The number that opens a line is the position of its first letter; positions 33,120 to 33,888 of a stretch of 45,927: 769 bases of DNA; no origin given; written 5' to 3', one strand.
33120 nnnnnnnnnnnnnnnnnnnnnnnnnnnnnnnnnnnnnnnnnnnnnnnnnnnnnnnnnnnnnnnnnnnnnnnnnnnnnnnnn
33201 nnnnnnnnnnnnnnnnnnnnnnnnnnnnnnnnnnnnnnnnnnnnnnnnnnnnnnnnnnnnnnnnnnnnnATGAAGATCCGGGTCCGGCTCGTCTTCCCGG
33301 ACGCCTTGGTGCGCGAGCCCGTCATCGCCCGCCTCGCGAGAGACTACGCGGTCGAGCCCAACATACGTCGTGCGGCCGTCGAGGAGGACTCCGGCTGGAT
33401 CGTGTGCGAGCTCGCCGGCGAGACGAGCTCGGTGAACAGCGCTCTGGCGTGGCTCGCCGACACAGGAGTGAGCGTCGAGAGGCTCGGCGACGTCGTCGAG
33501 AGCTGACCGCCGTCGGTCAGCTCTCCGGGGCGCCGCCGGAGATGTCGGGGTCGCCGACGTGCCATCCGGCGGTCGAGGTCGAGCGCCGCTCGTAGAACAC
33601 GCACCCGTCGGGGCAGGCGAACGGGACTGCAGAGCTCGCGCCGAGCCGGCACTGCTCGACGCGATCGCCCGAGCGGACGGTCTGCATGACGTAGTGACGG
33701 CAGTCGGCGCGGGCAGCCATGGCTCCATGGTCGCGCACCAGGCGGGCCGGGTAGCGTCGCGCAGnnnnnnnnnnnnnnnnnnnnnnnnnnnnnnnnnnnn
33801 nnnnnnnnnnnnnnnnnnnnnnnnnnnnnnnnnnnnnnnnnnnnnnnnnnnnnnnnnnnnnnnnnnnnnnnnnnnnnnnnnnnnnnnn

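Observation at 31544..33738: Translationally coupled chdC / LarE-like PP-loop sulfur transferase / NIL-domain module, facing a 4-Cys miniprotein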

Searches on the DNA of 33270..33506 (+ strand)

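Call 72: search_rna_families(sources=[L177, L174, L175, L006, L021, L073], threshold=gathering)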
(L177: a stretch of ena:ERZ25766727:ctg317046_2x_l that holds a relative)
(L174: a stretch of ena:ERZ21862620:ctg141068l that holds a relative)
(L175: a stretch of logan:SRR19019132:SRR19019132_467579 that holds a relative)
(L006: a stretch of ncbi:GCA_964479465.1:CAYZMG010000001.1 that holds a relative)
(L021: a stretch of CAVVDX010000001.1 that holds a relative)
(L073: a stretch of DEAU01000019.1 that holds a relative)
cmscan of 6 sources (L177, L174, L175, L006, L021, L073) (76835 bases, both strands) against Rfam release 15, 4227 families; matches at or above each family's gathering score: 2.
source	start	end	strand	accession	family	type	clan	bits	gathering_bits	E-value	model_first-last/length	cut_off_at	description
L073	2947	3020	-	RF00005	tRNA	Gene; tRNA;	CL00001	71.2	29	1.8e-13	1-71/71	no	tRNA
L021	5483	5592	+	RF00162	SAM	Cis-reg; riboswitch;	CL00012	63.8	44.4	2e-12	1-108/108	no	SAM riboswitch aptamer (S box leader)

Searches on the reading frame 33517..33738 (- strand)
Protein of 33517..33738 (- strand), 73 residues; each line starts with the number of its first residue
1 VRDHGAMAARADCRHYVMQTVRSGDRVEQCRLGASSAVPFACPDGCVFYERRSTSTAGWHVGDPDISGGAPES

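Call 3: search_protein_families(library=pfam, proteins=[window:33517-33738:-], max_evalue=0.01)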
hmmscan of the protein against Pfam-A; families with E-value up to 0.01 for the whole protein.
window:33517-33738:- (73 aa): 0 families

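Call 4: search_protein_families(library=ncbifam, proteins=[window:33517-33738:-], max_evalue=0.01)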
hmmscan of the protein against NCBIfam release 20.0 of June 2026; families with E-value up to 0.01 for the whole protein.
window:33517-33738:- (73 aa): 0 families

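Call 46: find_homologous_proteins(query=window:33517-33720:-)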
Query window:33517-33720:- (67 aa): 75 proteins with E <= 0.001 among 76 candidates.
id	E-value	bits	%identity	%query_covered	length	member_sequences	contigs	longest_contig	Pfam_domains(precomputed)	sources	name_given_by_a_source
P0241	1.2e-37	144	94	100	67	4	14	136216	-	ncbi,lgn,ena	-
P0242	3.1e-27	111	71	99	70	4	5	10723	-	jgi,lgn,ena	jgi:hypothetical protein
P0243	4.6e-27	111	78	87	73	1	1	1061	-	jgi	jgi:hypothetical protein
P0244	5.8e-27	110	76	94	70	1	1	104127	-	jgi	-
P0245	5.9e-27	110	75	97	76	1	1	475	-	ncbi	-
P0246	5.7e-26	107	76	94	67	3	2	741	-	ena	-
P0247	2.2e-25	105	78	87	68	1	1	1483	-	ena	-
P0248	5.4e-25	104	75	85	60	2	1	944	-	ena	-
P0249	6.0e-25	104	80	82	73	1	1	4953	-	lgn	-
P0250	7.9e-25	104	77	85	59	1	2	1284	-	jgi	jgi:hypothetical protein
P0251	2.1e-24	102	75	88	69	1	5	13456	-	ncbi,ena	-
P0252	5.4e-24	101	75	85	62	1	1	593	-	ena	-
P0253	6.5e-24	101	73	88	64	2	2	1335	-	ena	-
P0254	1.3e-23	100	74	91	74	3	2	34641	-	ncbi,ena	-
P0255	1.4e-23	100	80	81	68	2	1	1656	-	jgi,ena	-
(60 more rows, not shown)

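Call 82: search_solved_structures(query=A3, max_evalue=10)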
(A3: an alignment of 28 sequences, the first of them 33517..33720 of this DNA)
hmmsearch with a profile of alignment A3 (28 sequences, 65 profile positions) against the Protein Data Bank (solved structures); distinct sequences matched with E-value up to 10: 2.
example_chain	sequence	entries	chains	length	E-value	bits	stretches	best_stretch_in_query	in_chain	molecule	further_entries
3or2_A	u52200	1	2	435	0.12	15.2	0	26-49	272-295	Sulfite redcutase subunit alpha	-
3or1_A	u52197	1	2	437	0.12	15.2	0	26-49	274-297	Sulfite reductase alpha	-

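Call 87: predict_structure(alignment_id=A3)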
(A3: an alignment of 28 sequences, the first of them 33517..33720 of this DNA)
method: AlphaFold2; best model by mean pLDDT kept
length: 67 residues; sequences in the alignment: 28
mean_pLDDT: 45.6   pTM: 0.20
mean pLDDT of the five models: 45.6, 42.7, 42.5, 42.4, 41.8
residues with pLDDT >= 90: 0; 70-90: 0; 50-70: 10; < 50: 57
segments of 3 or more residues with pLDDT < 50: 1-9, 12-14, 24-45, 49-67
pLDDT, mean of each block of 10 residues (from residue 1): 44 49 47 45 47 42 42
secondary structure, 60 per line:
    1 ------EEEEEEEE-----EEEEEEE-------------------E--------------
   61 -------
elements in order: E7-14 E20-26
